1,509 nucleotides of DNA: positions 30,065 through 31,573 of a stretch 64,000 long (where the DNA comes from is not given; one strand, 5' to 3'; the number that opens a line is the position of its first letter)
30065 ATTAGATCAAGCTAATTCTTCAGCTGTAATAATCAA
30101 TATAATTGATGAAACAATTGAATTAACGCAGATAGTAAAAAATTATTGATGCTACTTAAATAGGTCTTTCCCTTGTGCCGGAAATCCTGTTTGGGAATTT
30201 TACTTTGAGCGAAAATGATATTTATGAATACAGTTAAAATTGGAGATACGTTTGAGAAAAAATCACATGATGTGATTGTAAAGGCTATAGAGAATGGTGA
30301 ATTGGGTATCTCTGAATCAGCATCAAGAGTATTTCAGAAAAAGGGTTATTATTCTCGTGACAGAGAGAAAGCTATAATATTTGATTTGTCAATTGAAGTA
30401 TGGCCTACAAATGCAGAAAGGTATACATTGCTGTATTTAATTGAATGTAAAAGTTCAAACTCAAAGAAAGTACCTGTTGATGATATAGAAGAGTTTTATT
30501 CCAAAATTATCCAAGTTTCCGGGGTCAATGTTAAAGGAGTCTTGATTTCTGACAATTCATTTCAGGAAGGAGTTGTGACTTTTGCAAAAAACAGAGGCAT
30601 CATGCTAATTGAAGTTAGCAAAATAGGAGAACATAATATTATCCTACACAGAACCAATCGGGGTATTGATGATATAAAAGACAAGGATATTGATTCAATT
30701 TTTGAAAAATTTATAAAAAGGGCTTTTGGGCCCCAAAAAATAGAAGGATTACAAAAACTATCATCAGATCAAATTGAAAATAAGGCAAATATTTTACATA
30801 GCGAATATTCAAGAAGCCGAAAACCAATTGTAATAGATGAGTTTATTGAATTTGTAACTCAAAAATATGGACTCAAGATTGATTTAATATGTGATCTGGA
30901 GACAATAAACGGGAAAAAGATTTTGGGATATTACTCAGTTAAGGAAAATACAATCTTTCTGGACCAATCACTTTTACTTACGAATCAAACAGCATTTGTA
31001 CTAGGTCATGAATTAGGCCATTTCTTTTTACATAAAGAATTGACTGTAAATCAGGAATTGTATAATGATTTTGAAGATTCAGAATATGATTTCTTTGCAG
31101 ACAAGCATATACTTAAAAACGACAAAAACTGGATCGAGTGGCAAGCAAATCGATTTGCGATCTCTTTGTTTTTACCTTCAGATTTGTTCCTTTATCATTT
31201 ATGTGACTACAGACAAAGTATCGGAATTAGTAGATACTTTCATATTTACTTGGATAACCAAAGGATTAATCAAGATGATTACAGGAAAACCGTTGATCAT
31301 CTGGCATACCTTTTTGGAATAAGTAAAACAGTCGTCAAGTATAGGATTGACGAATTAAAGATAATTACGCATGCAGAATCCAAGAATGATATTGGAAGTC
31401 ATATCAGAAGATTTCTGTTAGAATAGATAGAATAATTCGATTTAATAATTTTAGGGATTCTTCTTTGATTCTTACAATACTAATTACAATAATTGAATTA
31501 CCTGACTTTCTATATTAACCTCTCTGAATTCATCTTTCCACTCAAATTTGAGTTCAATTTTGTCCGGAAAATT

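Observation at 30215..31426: Mrr-like nuclease fused to an ImmA/IrrE zinc peptidase with no cognate HTH repressor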

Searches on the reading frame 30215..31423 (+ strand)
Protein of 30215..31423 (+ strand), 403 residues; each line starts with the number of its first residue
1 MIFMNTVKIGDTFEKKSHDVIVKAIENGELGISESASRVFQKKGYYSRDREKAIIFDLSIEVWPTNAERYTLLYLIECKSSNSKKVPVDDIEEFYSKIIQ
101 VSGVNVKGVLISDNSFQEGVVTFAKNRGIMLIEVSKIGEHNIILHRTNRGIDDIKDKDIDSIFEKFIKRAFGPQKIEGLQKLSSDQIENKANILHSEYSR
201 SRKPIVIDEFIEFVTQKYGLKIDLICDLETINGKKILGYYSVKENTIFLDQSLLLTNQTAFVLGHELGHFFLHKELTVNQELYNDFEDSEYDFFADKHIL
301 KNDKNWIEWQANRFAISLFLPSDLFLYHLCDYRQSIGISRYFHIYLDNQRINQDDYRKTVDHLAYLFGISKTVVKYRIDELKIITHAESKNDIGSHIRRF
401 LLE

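Call 3: search_protein_families(library=pfam, proteins=[window:30215-31423:+], max_evalue=0.1)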
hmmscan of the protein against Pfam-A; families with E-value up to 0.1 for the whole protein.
window:30215-31423:+ (403 aa): 3 families
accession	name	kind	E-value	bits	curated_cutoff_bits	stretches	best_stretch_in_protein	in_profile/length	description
PF06114.19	Peptidase_M78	-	1.4e-10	41.5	22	1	242-377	26-121/123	IrrE N-terminal-like domain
PF01435.24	Peptidase_M48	-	0.037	14.3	20.3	1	247-271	49-77/186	Peptidase family M48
PF13613.12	HTH_Tnp_4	-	0.05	13.7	27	0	359-380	21-42/53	Helix-turn-helix of DDE superfamily endonuclease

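Call 4: search_protein_families(library=padloc, proteins=[window:30215-31423:+], max_evalue=0.1)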
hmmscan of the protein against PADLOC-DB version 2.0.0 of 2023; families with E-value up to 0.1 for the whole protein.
window:30215-31423:+ (403 aa): 12 families
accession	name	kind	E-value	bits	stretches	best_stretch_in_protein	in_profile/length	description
PDLC04141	capP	-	1.3e-12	45.8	1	187-327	5-120/242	capP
PDLC03954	RmrA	-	1.8e-06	25.2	1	179-329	133-261/380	-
PDLC03947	RmrA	-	5.2e-06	23.5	1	175-325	129-257/383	-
PDLC03944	RmrA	-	1.8e-05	22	1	179-335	122-258/384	-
PDLC03948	RmrA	-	6.5e-05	20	1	179-328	131-259/397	-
PDLC03945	RmrA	-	0.00026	18.3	1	260-301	209-252/394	-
PDLC03952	RmrA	-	0.00035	17.5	1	239-328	200-272/395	-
PDLC04776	PDC-M69B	-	0.00045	18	1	175-328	3-137/272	-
PDLC03951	RmrA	-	0.00064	16.8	1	261-328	207-255/400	-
PDLC03956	RmrA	-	0.005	13.9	0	264-291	211-237/399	-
PDLC03946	RmrA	-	0.0052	13.5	1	185-322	122-230/357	-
PDLC03953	RmrA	-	0.094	9.9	0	260-276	209-225/373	-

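Call 5: find_homologous_proteins(query=window:30215-31423:+)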
Query window:30215-31423:+ (403 aa): 401 proteins with E <= 0.001 among 4080 candidates; the best 120 are listed.
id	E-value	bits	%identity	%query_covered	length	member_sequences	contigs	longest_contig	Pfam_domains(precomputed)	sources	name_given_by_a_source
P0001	2.7e-253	858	97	99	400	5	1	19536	PF06114.20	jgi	-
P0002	3.8e-239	812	90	99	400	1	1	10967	PF06114.20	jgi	jgi:Zn-dependent peptidase ImmA (M78 family)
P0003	4.1e-235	798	90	99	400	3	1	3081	PF06114.20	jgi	jgi:Zn-dependent peptidase ImmA (M78 family)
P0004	2.5e-224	763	86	99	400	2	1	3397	PF06114.20,PF04471.19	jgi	jgi:Zn-dependent peptidase ImmA (M78 family)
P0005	1.7e-168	579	66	99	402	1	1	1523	PF06114.20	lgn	-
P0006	3.0e-168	578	66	99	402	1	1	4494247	PF06114.20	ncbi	-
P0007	5.1e-165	568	87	73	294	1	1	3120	PF06114.20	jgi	-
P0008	2.8e-158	545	61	99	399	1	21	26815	PF06114.20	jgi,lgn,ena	-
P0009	6.3e-155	534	61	99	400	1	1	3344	PF06114.20,PF04471.19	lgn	-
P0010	4.6e-154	532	63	99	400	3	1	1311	PF06114.20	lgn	-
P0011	1.5e-152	527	61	99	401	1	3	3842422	PF06114.20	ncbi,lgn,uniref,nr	ncbi:protein of unknown function DUF955 [Allomuricauda ruestringensis DSM 13258]|uniref:IrrE N-termi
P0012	4.8e-152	525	61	99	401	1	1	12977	PF06114.20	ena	-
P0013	1.2e-150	520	62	99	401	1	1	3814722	PF06114.20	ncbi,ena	-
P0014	1.9e-150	520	61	99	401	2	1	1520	PF06114.20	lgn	-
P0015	3.5e-150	519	60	99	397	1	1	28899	PF06114.20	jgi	jgi:Zn-dependent peptidase ImmA (M78 family)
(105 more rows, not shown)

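Call 6: search_solved_structures(query=window:30215-31423:+, max_evalue=10, show_alignments=3)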
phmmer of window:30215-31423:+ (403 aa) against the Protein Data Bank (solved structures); distinct sequences matched with E-value up to 10: 1.
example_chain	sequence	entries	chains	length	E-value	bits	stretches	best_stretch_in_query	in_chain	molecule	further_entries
7t5t_A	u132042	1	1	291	2.1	10.8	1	242-325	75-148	CapP toxin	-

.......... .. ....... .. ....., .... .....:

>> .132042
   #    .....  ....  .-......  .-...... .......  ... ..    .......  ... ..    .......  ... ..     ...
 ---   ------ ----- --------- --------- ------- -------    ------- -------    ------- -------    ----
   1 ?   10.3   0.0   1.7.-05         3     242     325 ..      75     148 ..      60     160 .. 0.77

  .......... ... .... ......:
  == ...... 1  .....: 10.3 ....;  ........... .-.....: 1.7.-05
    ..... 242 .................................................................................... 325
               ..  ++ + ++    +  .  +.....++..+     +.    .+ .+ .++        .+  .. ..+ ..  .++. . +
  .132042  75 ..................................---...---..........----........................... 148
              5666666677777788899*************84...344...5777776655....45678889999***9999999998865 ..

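Call 7: search_protein_families(library=ncbifam, proteins=[window:30215-31423:+], max_evalue=1)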
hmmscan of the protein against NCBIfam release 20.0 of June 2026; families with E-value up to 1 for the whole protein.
window:30215-31423:+ (403 aa): 2 families
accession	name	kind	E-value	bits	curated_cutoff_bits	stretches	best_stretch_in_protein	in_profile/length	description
NF052239.1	antitox_spr1629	equivalog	0.00069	18.8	335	1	260-298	209-249/377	spr1629 family repressor/antitoxin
NF038145.1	Hvo_1808_fam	equivalog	0.0033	16.7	200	1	225-307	98-180/432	Hvo_1808 family surface protein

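Call 9: find_related_loci(query=A1, collection=genome_contigs, flank=6000)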
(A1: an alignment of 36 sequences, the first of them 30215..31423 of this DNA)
Query A1 (403 aa) in genome_contigs; peptide patterns used: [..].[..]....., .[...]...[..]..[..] (x = any residue, [..] = any of these).
149 stretches matched a pattern; 104 encode a relative of the query (tblastn E <= 1e-3); the best 80 are kept; 79 distinct loci.
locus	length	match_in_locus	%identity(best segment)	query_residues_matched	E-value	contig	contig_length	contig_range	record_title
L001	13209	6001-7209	86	1-403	0e+0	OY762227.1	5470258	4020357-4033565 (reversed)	MAG: Bacteroidales bacterium isolate cc17bfec-530c-4f6e-b71b-c66012ddb9bb genome assembly, chromosome: 1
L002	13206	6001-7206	66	4-403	2e-176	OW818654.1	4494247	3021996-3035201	metagenome genome assembly, chromosome: 1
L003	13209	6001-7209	98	1-403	0e+0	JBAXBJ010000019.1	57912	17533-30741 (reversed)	MAG: Bacteroidota bacterium isolate ELA164 MAG164_19, whole genome shotgun sequence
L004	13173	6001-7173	61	4-395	7e-157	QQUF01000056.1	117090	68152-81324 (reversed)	MAG: Calditrichaeota bacterium isolate CLD3 97, whole genome shotgun sequence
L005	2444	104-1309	62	3-403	3e-167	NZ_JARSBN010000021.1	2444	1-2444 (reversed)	Winogradskyella marincola strain YYF002 NODE_21_length_2444_cov_217.871145, whole genome shotgun sequence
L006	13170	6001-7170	62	4-392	2e-154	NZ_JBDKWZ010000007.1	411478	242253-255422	Rapidithrix thailandica strain JCM 23209 contig7, whole genome shotgun sequence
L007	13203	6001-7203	62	4-403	4e-153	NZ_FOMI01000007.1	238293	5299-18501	Algibacter pectinivorans strain DSM 25730, whole genome shotgun sequence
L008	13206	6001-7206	62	3-403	3e-151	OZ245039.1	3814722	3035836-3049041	MAG: Flavobacteriaceae bacterium isolate d8e1b484-739c-4048-9d9d-3c35bf359c22 genome assembly, chromosome: 1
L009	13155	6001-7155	61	1-385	1e-150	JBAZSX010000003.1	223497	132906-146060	MAG: Sulfurimonas sp. isolate SO_2017_GW1_186 NODE_440_length_223497_cov_5.512025_OW334_2017, whole genome shotgun seque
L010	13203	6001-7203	58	4-403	6e-150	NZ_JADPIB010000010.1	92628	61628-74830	Aureivirga marina strain LMG 26721 contig10, whole genome shotgun sequence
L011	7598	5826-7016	59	4-399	2e-148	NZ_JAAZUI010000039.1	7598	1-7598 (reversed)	Lutibacter sp. B1 NODE_39_length_7598_cov_53.2443, whole genome shotgun sequence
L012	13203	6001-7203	60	4-403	8e-146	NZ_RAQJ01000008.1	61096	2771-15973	Ichthyenterobacterium magnum strain DSM 26283 Ga0170461_108, whole genome shotgun sequence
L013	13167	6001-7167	57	4-392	8e-145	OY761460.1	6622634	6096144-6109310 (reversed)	MAG: Prolixibacteraceae bacterium isolate b0120b26-81c1-4e5c-b488-535878dd73d8 genome assembly, chromosome: 1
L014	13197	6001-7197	54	1-401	2e-136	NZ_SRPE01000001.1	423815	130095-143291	Empedobacter tilapiae strain MRS2 contig1, whole genome shotgun sequence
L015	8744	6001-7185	53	4-399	8e-136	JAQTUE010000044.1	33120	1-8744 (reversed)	MAG: Paludibacter sp. isolate STB_57 NODE_2803_length_33120_cov_8.200133_Sandtown_B, whole genome shotgun sequence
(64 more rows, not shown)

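Call 10: search_protein_families(library=pfam, alignment_id=A1, max_evalue=0.01)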
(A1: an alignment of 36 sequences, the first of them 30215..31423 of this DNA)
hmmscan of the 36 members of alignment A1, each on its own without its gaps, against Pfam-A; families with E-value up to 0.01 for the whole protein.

A. member 1, window:30215-31423:+ (403 aa): 1 family
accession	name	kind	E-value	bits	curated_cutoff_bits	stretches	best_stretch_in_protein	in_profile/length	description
PF06114.19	Peptidase_M78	-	1.4e-10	41.5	22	1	242-377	26-121/123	IrrE N-terminal-like domain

B. families by the number of members that match (of 36 scanned): 8 families
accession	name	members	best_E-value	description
PF06114.19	Peptidase_M78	36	4.6e-15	IrrE N-terminal-like domain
PF04471.18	Mrr_cat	19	4.3e-09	Restriction endonuclease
PF22722.2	NA-iREase1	2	0.00085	NACHT-associated inactive Restriction Endonuclease 1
PF10896.13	DUF2714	1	0.00047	Protein of unknown function (DUF2714)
PF16186.11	Arm_3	1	0.0016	Atypical Arm repeat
PF00956.23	NAP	1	0.0019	Nucleosome assembly protein (NAP)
PF04967.18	HTH_10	1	0.0048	HTH DNA binding domain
PF07905.16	PucR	1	0.0081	Purine catabolism regulatory protein-like family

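Call 16: search_protein_families(library=pfam, alignment_id=A2, max_evalue=0.001)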
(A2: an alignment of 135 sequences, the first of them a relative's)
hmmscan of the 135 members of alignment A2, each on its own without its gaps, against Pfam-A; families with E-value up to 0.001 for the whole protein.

A. member 1, L001:5721-5933:- (71 aa): 0 families

B. families by the number of members that match (of 135 scanned): 118 families (the first 25 are shown)
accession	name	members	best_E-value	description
PF19500.6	DUF6035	4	1.4e-71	Domain of unknown function (DUF6035)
PF25167.1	DUF7829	4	4.8e-61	Domain of unknown function (DUF7829)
PF25169.1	DUF7830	4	1.6e-17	Domain of unknown function (DUF7830)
PF06054.18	CoiA_nuc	4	8.9e-12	Competence protein CoiA, nuclease-like domain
PF19614.4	DUF6119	3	6.6e-22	Family of unknown function (DUF6119)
PF13443.12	HTH_26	3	6.6e-07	Cro/C1-type HTH DNA-binding domain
PF12987.12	DUF3871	2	5.6e-145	Domain of unknown function, B. Theta Gene description (DUF3871)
PF02771.21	Acyl-CoA_dh_N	2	6.7e-39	Acyl-CoA dehydrogenase, N-terminal domain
PF00441.29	Acyl-CoA_dh_1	2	7.4e-35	Acyl-CoA dehydrogenase, C-terminal domain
PF14022.11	DUF4238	2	7.4e-29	Protein of unknown function (DUF4238)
PF00384.28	Molybdopterin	2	6.2e-24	Molybdopterin oxidoreductase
PF02770.24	Acyl-CoA_dh_M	2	3.9e-22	Acyl-CoA dehydrogenase, middle domain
PF01381.28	HTH_3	2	6.9e-13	Helix-turn-helix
PF01048.26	PNP_UDP_1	2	1.4e-12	Phosphorylase superfamily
PF08028.16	Acyl-CoA_dh_2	2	6.4e-11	Acyl-CoA dehydrogenase, C-terminal domain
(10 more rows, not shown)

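Call 31: search_dna_similar(query=window:30215-31423:+, collection=phages, mode=protein, max_evalue=0.001, max_rows=20)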
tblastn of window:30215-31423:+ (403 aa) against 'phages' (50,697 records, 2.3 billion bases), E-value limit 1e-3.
Records with a match: 4; places in all: 4; records where one place covers at least 80% of the query: 0.
Best place of each record, by identity: <60% 4.
By first word of the organism name: Acinetobacter 2; Bacteriophage 1; Clostridium 1.
By host as written in the record: - 3; Clostridium botulinum BKT2873 1.
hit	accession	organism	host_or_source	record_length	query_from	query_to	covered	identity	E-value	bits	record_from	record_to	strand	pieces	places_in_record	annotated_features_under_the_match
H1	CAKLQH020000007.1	Acinetobacter phage MD-2021a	not known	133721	3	387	76%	33.0%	1e-25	166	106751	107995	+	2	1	Domain of uncharacterised function (DUF955)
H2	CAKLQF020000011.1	Acinetobacter phage MD-2021a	not known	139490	3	387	76%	33.0%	1e-25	166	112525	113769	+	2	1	Domain of uncharacterised function (DUF955)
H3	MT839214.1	Bacteriophage sp.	human fecal samples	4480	240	393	38%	28.8%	6e-5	51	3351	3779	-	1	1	record has no annotation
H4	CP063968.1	Clostridium phage CWou-2020b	Clostridium botulinum BKT2873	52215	242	384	35%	26.1%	2e-5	53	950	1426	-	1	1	ImmA/IrrE family metallo-endopeptidase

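Call 32: search_dna_similar(query=window:30215-31423:+, collection=plasmids, mode=protein, max_evalue=0.001, max_rows=20)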
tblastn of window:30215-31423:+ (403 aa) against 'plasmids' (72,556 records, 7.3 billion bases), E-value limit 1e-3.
Records with a match: 3; places in all: 3; records where one place covers at least 80% of the query: 1.
Best place of each record, by identity: <60% 3.
By first word of the organism name: Spirosoma 1; Acinetobacter 1; Rhizobium 1.
By predicted mobility (MOB-suite, as given by PLSDB): non-mobilizable 1; mobilizable 1; conjugative 1.
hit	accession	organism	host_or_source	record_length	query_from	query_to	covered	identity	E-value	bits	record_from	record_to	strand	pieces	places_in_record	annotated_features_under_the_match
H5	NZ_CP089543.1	Spirosoma oryzicola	Single cell,Surface layer of rice grains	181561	4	398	98%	36.9%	2e-72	253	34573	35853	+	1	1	ImmA/IrrE family metallo-endopeptidase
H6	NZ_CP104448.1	Acinetobacter baumannii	Homo sapiens,sputum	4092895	1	387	77%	32.5%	4e-25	166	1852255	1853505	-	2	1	none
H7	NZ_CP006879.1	Rhizobium gallicum bv. gallicum R602sp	Phaseolus vulgaris,whole ...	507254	232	391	40%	27.4%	1e-6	59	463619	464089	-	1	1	ImmA/IrrE family metallo-endopeptidase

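Call 33: predict_structure(alignment_id=A1)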
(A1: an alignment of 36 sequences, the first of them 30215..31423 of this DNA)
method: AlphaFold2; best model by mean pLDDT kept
length: 403 residues; sequences in the alignment: 36
mean_pLDDT: 83.5   pTM: 0.62
mean pLDDT of the five models: 83.5, 76.6, 75.2, 74.2, 72.7
residues with pLDDT >= 90: 173; 70-90: 176; 50-70: 37; < 50: 17
segments of 3 or more residues with pLDDT < 50: 1-4, 147-156
pLDDT, mean of each block of 10 residues (from residue 1): 52 84 81 86 89 90 84 89 79 90 82 87 86 74 60 51 75 78 94 89 89 95 88 83 92 91 97 85 77 74 90 96 95 94 90 95 96 94 77 53 49
secondary structure, 60 per line:
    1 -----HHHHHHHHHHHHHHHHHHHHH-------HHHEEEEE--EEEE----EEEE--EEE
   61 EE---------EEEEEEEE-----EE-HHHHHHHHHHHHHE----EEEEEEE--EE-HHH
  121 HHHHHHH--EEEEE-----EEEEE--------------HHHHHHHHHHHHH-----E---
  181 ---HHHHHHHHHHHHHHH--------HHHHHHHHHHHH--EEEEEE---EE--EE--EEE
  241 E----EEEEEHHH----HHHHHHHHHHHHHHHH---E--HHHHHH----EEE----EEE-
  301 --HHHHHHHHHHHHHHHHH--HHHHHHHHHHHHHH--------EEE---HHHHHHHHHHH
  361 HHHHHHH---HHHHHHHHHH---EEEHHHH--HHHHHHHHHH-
elements in order: H6-26 E37-41 E44-47 E52-55 E58-62 E72-79 H88-100 E106-112 H118-127 E130-134 E140-144 H159-171 H184-198 H207-218 E221-226 E238-241 E246-250 H258-273 H280-285 E290-292 E297-299 H303-319 H322-335 E344-346 H350-367 H371-380 E384-386 H387-390 H393-402

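Call 35: search_solved_structures(query=A1, max_evalue=1, show_alignments=4)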
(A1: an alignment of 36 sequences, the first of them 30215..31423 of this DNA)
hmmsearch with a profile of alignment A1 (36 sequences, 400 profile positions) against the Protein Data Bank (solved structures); distinct sequences matched with E-value up to 1: 5.
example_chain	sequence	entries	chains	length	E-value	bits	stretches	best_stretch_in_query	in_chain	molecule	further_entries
7t5t_A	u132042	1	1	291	9.7e-05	24.7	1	244-326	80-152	CapP toxin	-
5xxb_D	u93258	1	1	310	0.11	14.7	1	146-228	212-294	Ribosomal protein uL18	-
6vg7_A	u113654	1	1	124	0.19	13.9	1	107-188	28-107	De novo designed protein RO2_25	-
3dte_A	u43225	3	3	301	0.19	13.9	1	234-284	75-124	IrrE protein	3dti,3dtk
8slm_A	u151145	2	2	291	0.54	12.4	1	234-272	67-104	Zn dependent hydrolase fused to HTH domain, IrrE ortholog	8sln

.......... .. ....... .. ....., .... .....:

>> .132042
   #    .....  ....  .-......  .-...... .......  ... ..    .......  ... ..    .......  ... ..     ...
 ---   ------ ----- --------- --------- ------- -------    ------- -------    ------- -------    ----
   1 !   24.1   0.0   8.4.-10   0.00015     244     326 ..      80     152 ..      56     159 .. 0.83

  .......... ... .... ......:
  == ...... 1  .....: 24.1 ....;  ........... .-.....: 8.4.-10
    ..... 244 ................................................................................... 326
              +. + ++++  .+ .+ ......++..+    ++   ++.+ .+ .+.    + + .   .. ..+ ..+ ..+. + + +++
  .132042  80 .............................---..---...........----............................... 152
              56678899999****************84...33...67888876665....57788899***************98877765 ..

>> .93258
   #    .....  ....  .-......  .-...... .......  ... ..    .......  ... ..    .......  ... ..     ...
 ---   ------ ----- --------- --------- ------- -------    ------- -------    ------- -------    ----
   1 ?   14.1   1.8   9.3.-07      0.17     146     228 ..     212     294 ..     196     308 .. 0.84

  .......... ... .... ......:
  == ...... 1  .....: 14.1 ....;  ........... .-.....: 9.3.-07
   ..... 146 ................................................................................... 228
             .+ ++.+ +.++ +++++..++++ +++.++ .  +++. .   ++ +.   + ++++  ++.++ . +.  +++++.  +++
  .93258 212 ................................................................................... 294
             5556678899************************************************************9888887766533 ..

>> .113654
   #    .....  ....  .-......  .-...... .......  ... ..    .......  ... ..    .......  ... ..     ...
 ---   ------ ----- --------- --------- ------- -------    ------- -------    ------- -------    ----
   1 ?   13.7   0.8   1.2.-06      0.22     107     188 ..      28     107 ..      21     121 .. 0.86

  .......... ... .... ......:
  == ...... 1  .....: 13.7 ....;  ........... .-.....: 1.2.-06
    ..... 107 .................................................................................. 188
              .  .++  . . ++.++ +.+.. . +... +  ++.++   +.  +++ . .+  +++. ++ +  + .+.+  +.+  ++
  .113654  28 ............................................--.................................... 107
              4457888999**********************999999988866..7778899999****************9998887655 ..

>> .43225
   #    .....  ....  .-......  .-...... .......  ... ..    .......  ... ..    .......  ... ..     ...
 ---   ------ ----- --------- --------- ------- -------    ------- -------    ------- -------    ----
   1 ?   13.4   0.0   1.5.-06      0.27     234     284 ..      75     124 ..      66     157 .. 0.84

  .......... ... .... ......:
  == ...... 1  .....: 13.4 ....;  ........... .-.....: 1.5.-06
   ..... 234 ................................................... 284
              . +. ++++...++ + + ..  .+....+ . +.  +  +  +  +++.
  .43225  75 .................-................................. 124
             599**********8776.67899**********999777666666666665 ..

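Call 36: fold_search(model_id=the predicted structure, library=pdb)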
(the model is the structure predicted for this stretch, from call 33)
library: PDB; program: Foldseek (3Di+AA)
matches with E <= 10: 712; with E <= 0.001: 2
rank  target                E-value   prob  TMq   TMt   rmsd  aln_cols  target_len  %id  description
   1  1y88                  8.0e-04  1.00  0.20  0.40   5.1       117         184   17  Crystal Structure of Protein of Unknown Function AF1548 (released 2004-12-21)
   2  6cz6_D                8.5e-04  1.00  0.29  0.36   6.2       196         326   14  Mycobacterium tuberculosis transcriptional regulator (released 2019-04-17)
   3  6cz6_A                1.1e-03  1.00  0.30  0.36   6.1       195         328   15  Mycobacterium tuberculosis transcriptional regulator (released 2019-04-17)
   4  6d2s                  1.2e-03  1.00  0.29  0.41   6.5       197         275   13  Mycobacterium tuberculosis transcriptional regulator (released 2019-04-17)
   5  6cyy_A                2.4e-03  1.00  0.30  0.36   6.4       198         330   15  Mycobacterium tuberculosis transcriptional regulator (released 2019-04-17)
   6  2p14                  5.4e-03  0.77  0.17  0.32  18.5       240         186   12  Crystal structure of small subunit (R.BspD6I2) of the heterodimeric restriction endonuclease R.BspD6I (released 2008-03-11)
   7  4f0q_D                8.1e-03  0.95  0.19  0.18  12.8       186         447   13  MspJI Restriction Endonuclease - P21 Form (released 2012-08-08)
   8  8dgc_A                1.1e-02  0.80  0.22  0.05  22.4       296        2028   11  Avs3 bound to phage PhiV-1 terminase (released 2022-08-03)
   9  4w8k_B                1.1e-02  0.14  0.12  0.15  21.6       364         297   10  Crystal structure of a putative Cas1 enzyme from Vibrio phage ICP1 (released 2014-09-17)
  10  8fy9_C                1.1e-02  0.13  0.12  0.15  24.3       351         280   12  Cryo-EM structure of Cas1:Cas2-DEDDh:PAM-deficient prespacer complex (released 2023-05-03)
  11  8fyd_C                1.2e-02  0.16  0.12  0.15  24.5       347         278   12  Cryo-EM structure of Cas1:Cas2-DEDDh:half-site integration complex bent CRISPR repeat conformation (released 2023-05-03)
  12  8d3l_I                1.4e-02  0.98  0.18  0.31  10.2       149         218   12  Type I-C Cas4-Cas1-Cas2 complex bound to a PAM/PAM prespacer (released 2022-11-02)
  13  8fya_C                1.5e-02  0.11  0.10  0.12  24.3       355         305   13  Cryo-EM structure of Cas1:Cas2-DEDDh:PAM-containing prespacer complex (released 2023-05-03)
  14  4f0p_B                1.6e-02  0.93  0.18  0.16   7.2       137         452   15  MspJI Restriction Endonuclease - P31 Form (released 2012-08-08)
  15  5ds5_D                1.9e-02  0.15  0.12  0.17  24.9       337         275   12  Crystal structure the Escherichia coli Cas1-Cas2 complex bound to protospacer DNA and Mg (released 2015-10-28)
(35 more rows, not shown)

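Call 38: search_protein_families(library=padloc, alignment_id=A2, max_evalue=1e-8)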
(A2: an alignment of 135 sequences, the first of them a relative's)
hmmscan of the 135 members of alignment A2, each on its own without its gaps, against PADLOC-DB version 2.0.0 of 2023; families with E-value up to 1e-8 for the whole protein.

A. member 1, L001:5721-5933:- (71 aa): 0 families

B. families by the number of members that match (of 135 scanned): 44 families (the first 25 are shown)
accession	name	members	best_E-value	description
PDLC04726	PDC-M60C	2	3.9e-40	-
PDLC02926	HTH_VI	2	4e-13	-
PDLC00759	Effector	2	1.6e-12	PN-superfamily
PDLC04983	PDC-S26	1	7.2e-115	-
PDLC04980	PDC-S26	1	5.4e-95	-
PDLC04974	PDC-S26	1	3.5e-85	-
PDLC04109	PD-T7-4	1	5.7e-54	-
PDLC05027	PDC-S48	1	1.5e-42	-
PDLC04976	PDC-S26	1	8.4e-36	-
PDLC01247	DEDDh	1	1.6e-35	"CAS-I,CAS-II,CAS-III,CAS-IV,CAS-V,CAS-VI; associated"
PDLC03659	mREase_IV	1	2.4e-30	Type IV methyl-directed restriction enzyme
PDLC05028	PDC-S48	1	8.3e-28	-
PDLC02707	PbeA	1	1.4e-27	PbeA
PDLC03658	mREase_IV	1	1.4e-23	Type IV methyl-directed restriction enzyme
PDLC04977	PDC-S26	1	2.9e-23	-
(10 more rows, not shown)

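Call 48: search_protein_representatives(protein=window:30215-31423:+)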
Query: 403 residues. Proteins with E-value up to 0.001 (for the whole library): 1566; up to 1e-10: 904; up to 1e-30: 234. The best 150 are listed.
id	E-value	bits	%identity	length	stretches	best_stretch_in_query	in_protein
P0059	2.4e-143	494.6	60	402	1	4-387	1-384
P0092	3.6e-109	382.0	49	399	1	4-399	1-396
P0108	1.1e-95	337.7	46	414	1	4-401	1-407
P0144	3.9e-93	329.3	46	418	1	4-387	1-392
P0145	4.9e-91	322.4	42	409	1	4-401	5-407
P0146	2.6e-90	319.9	41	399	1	4-400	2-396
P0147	2.7e-89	316.6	47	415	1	4-388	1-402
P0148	1.5e-88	314.2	42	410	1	6-388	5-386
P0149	4.8e-88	312.5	52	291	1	110-401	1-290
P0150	4.9e-88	312.5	45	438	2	4-159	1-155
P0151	3.5e-87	309.7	40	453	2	4-166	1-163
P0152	8.5e-87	308.4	44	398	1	4-396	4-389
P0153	2.5e-86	306.9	46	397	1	4-386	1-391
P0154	6.1e-86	305.6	40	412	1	4-388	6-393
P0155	3.0e-83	296.7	46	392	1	4-358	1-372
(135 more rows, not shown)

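Call 63: search_protein_families(library=phrogs, proteins=[window:30215-31423:+], max_evalue=0.01)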
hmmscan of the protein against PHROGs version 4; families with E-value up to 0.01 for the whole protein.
window:30215-31423:+ (403 aa): 6 families
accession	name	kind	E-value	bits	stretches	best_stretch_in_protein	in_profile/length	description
phrog_87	-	other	6.6e-18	66.3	1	182-327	17-135/227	metallo-protease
phrog_4031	-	unknown function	3.3e-10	40.1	1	154-382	138-352/626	-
phrog_1914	-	unknown function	2.1e-08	35.1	1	257-386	92-182/222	-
phrog_2439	-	transcription regulation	6.4e-08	32.9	1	245-388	183-287/367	transcriptional regulator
phrog_1516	-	unknown function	7.1e-06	26.8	1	194-344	22-164/227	-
phrog_19315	-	unknown function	0.0016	18.6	1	179-325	6-150/348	-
